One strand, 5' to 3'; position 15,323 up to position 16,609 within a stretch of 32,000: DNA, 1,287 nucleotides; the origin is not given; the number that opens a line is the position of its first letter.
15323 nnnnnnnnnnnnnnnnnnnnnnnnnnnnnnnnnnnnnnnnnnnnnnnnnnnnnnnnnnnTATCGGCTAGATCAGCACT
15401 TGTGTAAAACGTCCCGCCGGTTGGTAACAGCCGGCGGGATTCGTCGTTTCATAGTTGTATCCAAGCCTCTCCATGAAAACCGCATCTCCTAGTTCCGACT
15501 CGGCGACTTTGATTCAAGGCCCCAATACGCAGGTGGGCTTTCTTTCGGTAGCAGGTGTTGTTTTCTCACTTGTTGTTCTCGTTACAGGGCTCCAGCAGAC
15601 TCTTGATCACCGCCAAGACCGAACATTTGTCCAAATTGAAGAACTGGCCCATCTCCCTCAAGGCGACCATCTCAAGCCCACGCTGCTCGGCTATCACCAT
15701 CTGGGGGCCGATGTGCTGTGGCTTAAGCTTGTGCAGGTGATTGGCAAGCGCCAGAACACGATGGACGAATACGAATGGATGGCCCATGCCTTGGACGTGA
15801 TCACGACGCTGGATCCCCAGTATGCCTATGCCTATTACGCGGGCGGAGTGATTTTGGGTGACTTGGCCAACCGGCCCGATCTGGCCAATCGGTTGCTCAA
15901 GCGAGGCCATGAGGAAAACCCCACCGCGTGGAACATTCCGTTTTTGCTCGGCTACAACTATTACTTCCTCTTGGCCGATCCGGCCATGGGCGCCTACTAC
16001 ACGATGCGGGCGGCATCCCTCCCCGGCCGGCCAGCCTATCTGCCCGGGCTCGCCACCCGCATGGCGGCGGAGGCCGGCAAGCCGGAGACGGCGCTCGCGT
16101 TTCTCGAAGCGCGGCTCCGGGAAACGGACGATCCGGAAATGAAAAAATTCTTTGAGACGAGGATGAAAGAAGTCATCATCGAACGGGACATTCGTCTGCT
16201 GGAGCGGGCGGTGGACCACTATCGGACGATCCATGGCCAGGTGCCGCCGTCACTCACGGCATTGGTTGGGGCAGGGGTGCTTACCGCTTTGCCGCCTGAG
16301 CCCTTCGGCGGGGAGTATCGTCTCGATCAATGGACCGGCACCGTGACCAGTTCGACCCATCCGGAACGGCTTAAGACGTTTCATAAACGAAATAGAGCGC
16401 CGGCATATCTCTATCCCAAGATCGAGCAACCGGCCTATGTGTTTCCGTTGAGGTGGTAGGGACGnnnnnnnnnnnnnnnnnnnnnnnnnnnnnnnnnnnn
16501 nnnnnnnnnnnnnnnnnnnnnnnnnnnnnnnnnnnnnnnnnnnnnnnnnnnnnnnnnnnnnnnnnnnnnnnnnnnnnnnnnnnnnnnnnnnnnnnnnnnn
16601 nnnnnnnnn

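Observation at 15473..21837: Five-gene block behind pilA: PilGHI-like ABC-2 transporter joined to a glycosidase-like protein and a CE4 deacetylase, a candidate pilus-linked glycan export and tailoring system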

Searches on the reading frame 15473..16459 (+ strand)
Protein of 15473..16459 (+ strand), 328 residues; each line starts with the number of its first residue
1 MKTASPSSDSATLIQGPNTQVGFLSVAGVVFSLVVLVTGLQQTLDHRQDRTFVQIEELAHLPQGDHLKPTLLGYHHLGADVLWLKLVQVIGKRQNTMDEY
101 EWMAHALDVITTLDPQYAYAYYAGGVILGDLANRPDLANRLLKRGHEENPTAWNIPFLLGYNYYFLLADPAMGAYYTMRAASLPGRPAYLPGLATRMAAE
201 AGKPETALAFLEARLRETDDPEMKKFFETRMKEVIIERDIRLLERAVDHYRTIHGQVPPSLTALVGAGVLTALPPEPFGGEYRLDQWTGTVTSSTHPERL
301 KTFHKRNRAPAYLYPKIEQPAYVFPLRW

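Call 3: search_protein_families(library=pfam, proteins=[window:15473-16459:+], max_evalue=0.01)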
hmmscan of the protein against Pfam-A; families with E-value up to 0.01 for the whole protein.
window:15473-16459:+ (328 aa): 0 families

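Call 4: search_protein_families(library=ncbifam, proteins=[window:15473-16459:+], max_evalue=0.01)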
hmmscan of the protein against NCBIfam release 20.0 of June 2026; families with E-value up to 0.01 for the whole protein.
window:15473-16459:+ (328 aa): 0 families

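Call 23: find_homologous_proteins(query=window:15473-16459:+)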
Query window:15473-16459:+ (328 aa): 1331 proteins with E <= 0.001 among 8000 candidates; the best 120 are listed.
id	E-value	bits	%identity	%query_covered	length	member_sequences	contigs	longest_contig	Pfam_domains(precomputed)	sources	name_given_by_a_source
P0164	5.0e-221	750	100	100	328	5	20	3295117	-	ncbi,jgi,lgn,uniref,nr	ncbi:hypothetical protein [Candidatus Nitrospira inopinata]|jgi:hypothetical protein|uniref:Tetratri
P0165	3.1e-204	695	93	100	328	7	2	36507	-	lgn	-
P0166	1.3e-178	611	87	93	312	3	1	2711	-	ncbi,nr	ncbi:MAG: hypothetical protein NNA30_12760 [Nitrospira sp.]|nr:hypothetical protein [Nitrospira sp.]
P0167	4.3e-178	609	89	91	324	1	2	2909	-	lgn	-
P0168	5.9e-176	602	89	90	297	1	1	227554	-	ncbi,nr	ncbi:MAG: hypothetical protein NNA31_10925 [Nitrospira sp.]|nr:hypothetical protein [Nitrospira sp.]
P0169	1.2e-174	598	89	87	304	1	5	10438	-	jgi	jgi:hypothetical protein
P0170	2.9e-171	587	82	97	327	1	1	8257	-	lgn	-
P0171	1.6e-167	575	83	94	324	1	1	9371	-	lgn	-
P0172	3.6e-164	564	79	98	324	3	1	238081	-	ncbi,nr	ncbi:MAG: hypothetical protein NNA20_00115 [Nitrospira sp.]|nr:hypothetical protein [Nitrospira sp.]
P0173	1.2e-159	549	80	91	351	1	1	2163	-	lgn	-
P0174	1.4e-155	535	81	87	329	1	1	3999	-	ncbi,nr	ncbi:MAG: type II secretion system protein GspG [Nitrospira sp.]|nr:type II secretion system protein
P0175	1.6e-154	532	74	98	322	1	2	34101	-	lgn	-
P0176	3.0e-151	521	77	88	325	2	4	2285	-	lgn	-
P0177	8.7e-148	510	74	91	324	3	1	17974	-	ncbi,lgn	-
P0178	5.3e-146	504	74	92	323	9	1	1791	-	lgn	-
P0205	7.9e-136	470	72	89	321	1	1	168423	-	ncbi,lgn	-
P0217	3.9e-135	468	72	89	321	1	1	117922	-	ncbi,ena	-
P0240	1.7e-134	466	73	87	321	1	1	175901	-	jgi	jgi:tetratricopeptide (TPR) repeat protein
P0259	5.0e-134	465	69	93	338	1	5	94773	-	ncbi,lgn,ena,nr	ncbi:MAG TPA: hypothetical protein VLA67_08905 [Nitrospiraceae bacterium]|nr:hypothetical protein [N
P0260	5.2e-134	464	68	97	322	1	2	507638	-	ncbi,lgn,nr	ncbi:MAG: hypothetical protein HZB34_06200 [Nitrospirae bacterium]|nr:hypothetical protein [Nitrospi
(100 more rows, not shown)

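Call 25: find_encoding_contigs(protein=P0260, flank=10000, max_places=1)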
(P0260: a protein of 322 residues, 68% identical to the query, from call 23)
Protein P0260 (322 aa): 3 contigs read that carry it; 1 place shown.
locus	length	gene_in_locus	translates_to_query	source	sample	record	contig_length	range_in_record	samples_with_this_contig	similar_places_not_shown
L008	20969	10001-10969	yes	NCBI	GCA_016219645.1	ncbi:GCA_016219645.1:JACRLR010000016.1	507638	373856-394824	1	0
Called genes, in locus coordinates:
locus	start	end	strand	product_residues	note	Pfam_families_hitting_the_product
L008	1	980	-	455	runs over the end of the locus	PF01464:SLT, PF01476:LysM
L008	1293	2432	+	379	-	PF00266:Aminotran_5, PF01053:Cys_Met_Meta_PP (weak)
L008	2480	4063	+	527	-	PF00389:2-Hacid_dh, PF02826:2-Hacid_dh_C, PF19304:PGDH_inter, PF01842:ACT (faint)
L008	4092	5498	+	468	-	PF13393:tRNA-synt_His, PF00587:tRNA-synt_2b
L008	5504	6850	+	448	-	PF00772:DnaB, PF03796:DnaB_C, PF13481:AAA_25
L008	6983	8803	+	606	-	PF23914:TPR_CcmH_CycH (weak), PF14559:TPR_19 (weak), PF13428:TPR_14 (weak), PF13432:TPR_16 (weak), PF14559:TPR_19, PF13414:TPR_11, PF14559:TPR_19, PF13432:TPR_16, +33 more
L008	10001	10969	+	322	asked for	-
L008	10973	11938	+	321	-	PF00005:ABC_tran, PF13304:AAA_21 (weak)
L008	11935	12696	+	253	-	PF12679:ABC2_membrane_2, PF10920:DUF2705 (weak)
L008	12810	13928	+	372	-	PF01041:DegT_DnrJ_EryC1, PF01212:Beta_elim_lyase (weak), PF01053:Cys_Met_Meta_PP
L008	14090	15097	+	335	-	PF10459:Peptidase_S46 (faint), PF00089:Trypsin, PF13365:Trypsin_2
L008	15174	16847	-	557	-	PF00920:ILVD_EDD_N, PF24877:ILV_EDD_C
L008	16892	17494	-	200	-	PF13801:Metal_resist, PF07813:LTXXQ (weak)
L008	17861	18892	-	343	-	PF00226:DnaJ, PF01556:DnaJ_C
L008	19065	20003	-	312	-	PF22082:TtuA_LIM_N, PF01171:ATP_bind_3, PF01507:PAPS_reduct (weak)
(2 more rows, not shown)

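Call 26: find_encoding_contigs(protein=P0205, flank=10000, max_places=1)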
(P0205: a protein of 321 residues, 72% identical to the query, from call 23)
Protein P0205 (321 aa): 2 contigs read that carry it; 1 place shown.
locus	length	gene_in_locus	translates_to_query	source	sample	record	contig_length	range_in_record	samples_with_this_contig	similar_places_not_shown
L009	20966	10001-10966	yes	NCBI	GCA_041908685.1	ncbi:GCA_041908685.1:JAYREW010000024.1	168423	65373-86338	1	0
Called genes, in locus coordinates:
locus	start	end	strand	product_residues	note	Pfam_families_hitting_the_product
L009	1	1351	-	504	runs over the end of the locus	PF01464:SLT, PF01476:LysM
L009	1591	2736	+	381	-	PF00266:Aminotran_5, PF01053:Cys_Met_Meta_PP (weak)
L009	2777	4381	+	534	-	PF00389:2-Hacid_dh, PF02826:2-Hacid_dh_C, PF19304:PGDH_inter, PF01842:ACT (weak)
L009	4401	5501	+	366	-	PF13393:tRNA-synt_His, PF00587:tRNA-synt_2b (weak)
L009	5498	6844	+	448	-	PF00772:DnaB, PF13481:AAA_25, PF03796:DnaB_C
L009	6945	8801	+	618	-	PF13371:TPR_9 (weak), PF13424:TPR_12 (weak), PF13432:TPR_16, PF14559:TPR_19 (weak), PF00515:TPR_1 (weak), PF14559:TPR_19 (weak), PF13414:TPR_11, PF13432:TPR_16, +23 more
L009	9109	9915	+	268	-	PF07963:N_methyl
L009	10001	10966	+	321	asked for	-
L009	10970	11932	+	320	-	PF00005:ABC_tran, PF13304:AAA_21 (weak)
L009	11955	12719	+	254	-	PF12679:ABC2_membrane_2, PF26999:ABC-2_memb_rel (faint), PF10920:DUF2705 (weak)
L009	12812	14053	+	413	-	-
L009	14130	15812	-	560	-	PF00920:ILVD_EDD_N, PF24877:ILV_EDD_C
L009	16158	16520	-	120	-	PF03413:PepSY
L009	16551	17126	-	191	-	PF13801:Metal_resist (faint), PF07813:LTXXQ (weak)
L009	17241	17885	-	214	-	PF01914:MarC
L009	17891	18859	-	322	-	PF00226:DnaJ, PF01556:DnaJ_C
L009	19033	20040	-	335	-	PF22082:TtuA_LIM_N, PF01171:ATP_bind_3, PF01507:PAPS_reduct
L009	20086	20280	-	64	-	PF02597:ThiS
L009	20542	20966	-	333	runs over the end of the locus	PF01087:GalP_UDP_transf, PF16268:DUF4921, PF16285:DUF4931_N, PF02744:GalP_UDP_tr_C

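Call 64: find_encoding_contigs(protein=P0240, flank=7000, max_places=1)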
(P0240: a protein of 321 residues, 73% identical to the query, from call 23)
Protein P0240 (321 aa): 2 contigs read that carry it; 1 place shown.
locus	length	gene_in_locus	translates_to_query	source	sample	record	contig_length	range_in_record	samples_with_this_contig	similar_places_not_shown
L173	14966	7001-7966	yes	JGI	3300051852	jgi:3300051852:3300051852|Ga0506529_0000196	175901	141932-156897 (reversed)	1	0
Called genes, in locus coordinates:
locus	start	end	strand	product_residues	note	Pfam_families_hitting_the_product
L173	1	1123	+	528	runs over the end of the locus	PF00389:2-Hacid_dh, PF02826:2-Hacid_dh_C, PF19304:PGDH_inter, PF01842:ACT (faint)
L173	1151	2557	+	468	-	PF13393:tRNA-synt_His, PF00587:tRNA-synt_2b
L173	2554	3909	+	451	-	PF00772:DnaB, PF03796:DnaB_C, PF13481:AAA_25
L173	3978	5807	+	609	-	-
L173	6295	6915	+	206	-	PF07963:N_methyl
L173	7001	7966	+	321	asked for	-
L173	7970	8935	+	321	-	PF00005:ABC_tran, PF13304:AAA_21 (weak)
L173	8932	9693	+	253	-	PF12679:ABC2_membrane_2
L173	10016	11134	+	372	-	PF00266:Aminotran_5 (weak), PF01041:DegT_DnrJ_EryC1, PF01212:Beta_elim_lyase (faint), PF01053:Cys_Met_Meta_PP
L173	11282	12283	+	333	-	PF00089:Trypsin, PF10459:Peptidase_S46 (faint), PF13365:Trypsin_2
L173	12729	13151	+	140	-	-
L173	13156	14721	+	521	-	PF00989:PAS, PF08448:PAS_4, PF13426:PAS_9, PF00989:PAS, PF08447:PAS_3, PF13426:PAS_9, PF07568:HisKA_2, PF02518:HATPase_c, +4 more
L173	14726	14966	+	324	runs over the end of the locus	PF00072:Response_reg, PF00989:PAS, PF08448:PAS_4 (weak), PF13426:PAS_9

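Call 65: find_encoding_contigs(protein=P0259, flank=7000, max_places=1)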
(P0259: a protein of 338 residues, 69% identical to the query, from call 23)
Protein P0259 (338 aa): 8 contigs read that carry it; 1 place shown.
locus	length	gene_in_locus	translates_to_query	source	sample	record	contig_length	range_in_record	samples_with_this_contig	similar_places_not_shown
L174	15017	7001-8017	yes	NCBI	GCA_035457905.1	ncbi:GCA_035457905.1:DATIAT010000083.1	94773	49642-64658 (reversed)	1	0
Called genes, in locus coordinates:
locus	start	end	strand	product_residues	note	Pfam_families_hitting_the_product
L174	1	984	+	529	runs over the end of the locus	PF00389:2-Hacid_dh, PF02826:2-Hacid_dh_C, PF19304:PGDH_inter, PF01842:ACT (weak)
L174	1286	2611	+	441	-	PF13393:tRNA-synt_His, PF00587:tRNA-synt_2b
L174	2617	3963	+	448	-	PF00772:DnaB, PF03796:DnaB_C, PF13481:AAA_25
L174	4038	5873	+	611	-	PF23914:TPR_CcmH_CycH (weak), PF14559:TPR_19 (weak), PF13432:TPR_16 (weak), PF14559:TPR_19, PF13414:TPR_11 (weak), PF13432:TPR_16 (weak), PF14559:TPR_19, PF13431:TPR_17 (weak), +30 more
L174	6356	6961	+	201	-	PF07963:N_methyl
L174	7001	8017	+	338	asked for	-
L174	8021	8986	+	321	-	PF00005:ABC_tran, PF13304:AAA_21 (weak)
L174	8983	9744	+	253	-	PF12679:ABC2_membrane_2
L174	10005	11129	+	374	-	PF01041:DegT_DnrJ_EryC1, PF01053:Cys_Met_Meta_PP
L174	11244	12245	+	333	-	PF00089:Trypsin, PF13365:Trypsin_2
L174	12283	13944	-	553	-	PF00920:ILVD_EDD_N, PF24877:ILV_EDD_C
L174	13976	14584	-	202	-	PF13801:Metal_resist, PF07813:LTXXQ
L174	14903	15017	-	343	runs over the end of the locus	PF00226:DnaJ, PF01556:DnaJ_C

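Call 66: find_encoding_contigs(protein=P0217, flank=7000, max_places=1)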
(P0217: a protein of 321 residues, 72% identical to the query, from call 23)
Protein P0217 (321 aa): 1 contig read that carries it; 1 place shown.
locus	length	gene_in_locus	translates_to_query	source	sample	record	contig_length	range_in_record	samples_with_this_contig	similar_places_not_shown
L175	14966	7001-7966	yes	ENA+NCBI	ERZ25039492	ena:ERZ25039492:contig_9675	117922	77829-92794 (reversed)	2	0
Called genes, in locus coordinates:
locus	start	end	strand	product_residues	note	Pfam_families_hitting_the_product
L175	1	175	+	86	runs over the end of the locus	PF02826:2-Hacid_dh_C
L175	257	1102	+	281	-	PF19304:PGDH_inter, PF01842:ACT (weak)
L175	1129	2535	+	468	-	PF13393:tRNA-synt_His, PF00587:tRNA-synt_2b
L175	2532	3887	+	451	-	PF00772:DnaB, PF13481:AAA_25, PF03796:DnaB_C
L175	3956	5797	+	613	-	PF14559:TPR_19 (weak), PF23914:TPR_CcmH_CycH (weak), PF13432:TPR_16 (weak), PF14559:TPR_19 (weak), PF13432:TPR_16 (weak), PF00515:TPR_1 (weak), PF13414:TPR_11, PF14559:TPR_19, +34 more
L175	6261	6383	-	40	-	-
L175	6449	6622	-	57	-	-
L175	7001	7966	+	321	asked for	-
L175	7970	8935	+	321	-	PF00005:ABC_tran, PF13304:AAA_21 (weak)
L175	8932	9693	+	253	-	PF12679:ABC2_membrane_2, PF10920:DUF2705 (weak)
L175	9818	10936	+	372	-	PF01041:DegT_DnrJ_EryC1, PF01212:Beta_elim_lyase (weak), PF01053:Cys_Met_Meta_PP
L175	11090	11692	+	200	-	PF13365:Trypsin_2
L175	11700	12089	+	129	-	-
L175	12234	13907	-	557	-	PF00920:ILVD_EDD_N, PF24877:ILV_EDD_C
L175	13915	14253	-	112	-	PF03413:PepSY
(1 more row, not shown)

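Call 69: search_protein_families(library=ncbifam, proteins=[L009:12812-14053:+], max_evalue=0.001)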
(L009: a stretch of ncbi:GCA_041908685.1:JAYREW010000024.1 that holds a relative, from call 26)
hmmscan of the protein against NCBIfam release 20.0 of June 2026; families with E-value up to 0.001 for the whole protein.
L009:12812-14053:+ (413 aa): 8 families
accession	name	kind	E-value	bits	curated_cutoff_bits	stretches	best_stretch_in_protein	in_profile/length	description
NF040586.1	FxSxx_TPR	equivalog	1.8e-35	122.7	300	2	196-400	425-631/830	FxSxx-COOH system tetratricopeptide repeat protein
NF053617.1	SARPRegAfsRStmc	equivalog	5.5e-14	51.1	1430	2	212-397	749-926/986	SARP-family global regulator AfsR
TIGR02521.1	type_IV_pilW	equivalog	2.5e-12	46.9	154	1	156-358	30-202/234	type IV pilus biogenesis/stability protein PilW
NF047371.1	FlcA_CTERM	equivalog_domain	4.4e-11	42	300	0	153-233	343-426/646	periplasmic flagellar collar protein FlcA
TIGR00540.1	TPR_hemY_coli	hypoth_equivalog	3.2e-10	39.3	142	1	100-183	312-385/385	heme biosynthesis-associated TPR protein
NF033920.0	C39_PA2778_fam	equivalog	4.2e-07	29.6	150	0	319-395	184-252/255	PA2778 family cysteine peptidase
TIGR02795.1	tol_pal_ybgF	equivalog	2.6e-06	28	90.1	0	151-224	33-101/119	tol-pal system protein YbgF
NF002725.1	PRK02603.1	equivalog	3.9e-06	27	143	0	171-257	42-122/173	photosystem I assembly protein Ycf3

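Call 81: search_protein_representatives(protein=window:15473-16459:+)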
Query: 328 residues. Proteins with E-value up to 0.001 (for the whole library): 3055; up to 1e-10: 1533; up to 1e-30: 167. The best 150 are listed.
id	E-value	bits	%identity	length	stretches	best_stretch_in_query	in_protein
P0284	6.1e-103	360.6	56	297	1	19-304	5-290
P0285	3.7e-91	321.9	69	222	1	107-328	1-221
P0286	2.6e-88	312.6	53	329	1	27-304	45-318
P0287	1.5e-86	306.7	52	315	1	36-302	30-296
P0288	6.4e-76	271.8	49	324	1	31-300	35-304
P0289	8.3e-72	258.3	45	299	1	41-308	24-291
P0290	3.1e-68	246.6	44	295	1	37-305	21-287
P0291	1.3e-66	241.3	77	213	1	103-248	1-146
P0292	1.6e-66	241.0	43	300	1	26-302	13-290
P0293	2.7e-65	236.9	44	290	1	29-306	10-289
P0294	4.9e-65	236.1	42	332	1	25-310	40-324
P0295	3.2e-64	233.4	40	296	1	26-308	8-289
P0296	1.9e-63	230.8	39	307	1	32-311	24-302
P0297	3.2e-62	226.8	62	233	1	27-187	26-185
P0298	1.7e-60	221.1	41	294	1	34-308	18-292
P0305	1.6e-54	201.5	39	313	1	26-317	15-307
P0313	9.8e-51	189.1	35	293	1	25-307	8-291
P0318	5.1e-47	176.8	34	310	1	32-309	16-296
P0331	8.3e-44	166.3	33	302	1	35-301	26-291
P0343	6.7e-41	156.8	31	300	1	42-310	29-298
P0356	3.9e-39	151.0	30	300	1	30-297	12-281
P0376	8.9e-37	143.2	30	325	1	29-302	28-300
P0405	8.4e-34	133.4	28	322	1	23-296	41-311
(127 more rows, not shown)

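Call 82: list_cluster_members(proteins=[P0289, P0295, P0305, P0313, P0318, P0331, P0343, P0356, P0376, P0405])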
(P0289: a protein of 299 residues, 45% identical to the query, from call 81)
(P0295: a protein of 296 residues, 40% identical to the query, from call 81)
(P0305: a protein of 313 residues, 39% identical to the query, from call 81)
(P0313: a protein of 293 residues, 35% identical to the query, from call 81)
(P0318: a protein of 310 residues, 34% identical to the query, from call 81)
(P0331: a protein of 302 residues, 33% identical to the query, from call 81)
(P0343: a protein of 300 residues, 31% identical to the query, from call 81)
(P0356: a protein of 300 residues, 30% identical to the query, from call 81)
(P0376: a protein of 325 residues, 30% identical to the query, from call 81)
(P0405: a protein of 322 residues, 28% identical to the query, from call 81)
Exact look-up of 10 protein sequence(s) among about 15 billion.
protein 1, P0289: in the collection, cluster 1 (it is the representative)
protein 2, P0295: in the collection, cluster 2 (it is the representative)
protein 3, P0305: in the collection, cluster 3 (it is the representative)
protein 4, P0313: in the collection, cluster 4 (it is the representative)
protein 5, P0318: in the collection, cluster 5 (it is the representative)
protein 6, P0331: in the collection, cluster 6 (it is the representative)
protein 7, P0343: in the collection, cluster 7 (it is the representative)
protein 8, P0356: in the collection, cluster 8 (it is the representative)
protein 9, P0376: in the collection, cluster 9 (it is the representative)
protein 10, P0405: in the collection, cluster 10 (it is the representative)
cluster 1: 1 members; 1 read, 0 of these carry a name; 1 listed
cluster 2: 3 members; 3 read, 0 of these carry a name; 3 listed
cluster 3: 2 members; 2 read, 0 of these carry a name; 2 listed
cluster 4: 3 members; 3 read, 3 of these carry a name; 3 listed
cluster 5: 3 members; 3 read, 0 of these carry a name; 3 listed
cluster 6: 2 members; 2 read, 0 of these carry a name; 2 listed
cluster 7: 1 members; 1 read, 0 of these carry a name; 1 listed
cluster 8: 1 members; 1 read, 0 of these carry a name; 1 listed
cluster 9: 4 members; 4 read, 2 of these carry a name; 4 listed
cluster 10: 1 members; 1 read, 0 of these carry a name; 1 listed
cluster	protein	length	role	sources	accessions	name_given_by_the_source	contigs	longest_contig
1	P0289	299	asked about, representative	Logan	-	-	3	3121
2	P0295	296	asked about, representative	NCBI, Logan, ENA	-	-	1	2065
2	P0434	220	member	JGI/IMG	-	-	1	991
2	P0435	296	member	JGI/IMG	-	-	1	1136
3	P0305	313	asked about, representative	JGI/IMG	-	-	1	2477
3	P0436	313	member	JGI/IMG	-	-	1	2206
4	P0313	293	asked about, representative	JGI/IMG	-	hypothetical protein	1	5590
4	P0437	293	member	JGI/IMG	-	tetratricopeptide (TPR) repeat protein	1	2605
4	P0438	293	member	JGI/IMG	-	tetratricopeptide (TPR) repeat protein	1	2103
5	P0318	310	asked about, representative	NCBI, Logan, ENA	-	-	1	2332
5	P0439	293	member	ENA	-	-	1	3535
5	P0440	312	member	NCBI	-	-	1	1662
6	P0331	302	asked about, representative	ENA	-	-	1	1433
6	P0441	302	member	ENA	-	-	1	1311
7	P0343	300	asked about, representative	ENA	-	-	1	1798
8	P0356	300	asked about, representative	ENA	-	-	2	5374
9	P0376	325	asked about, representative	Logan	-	-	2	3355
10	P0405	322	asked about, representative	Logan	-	-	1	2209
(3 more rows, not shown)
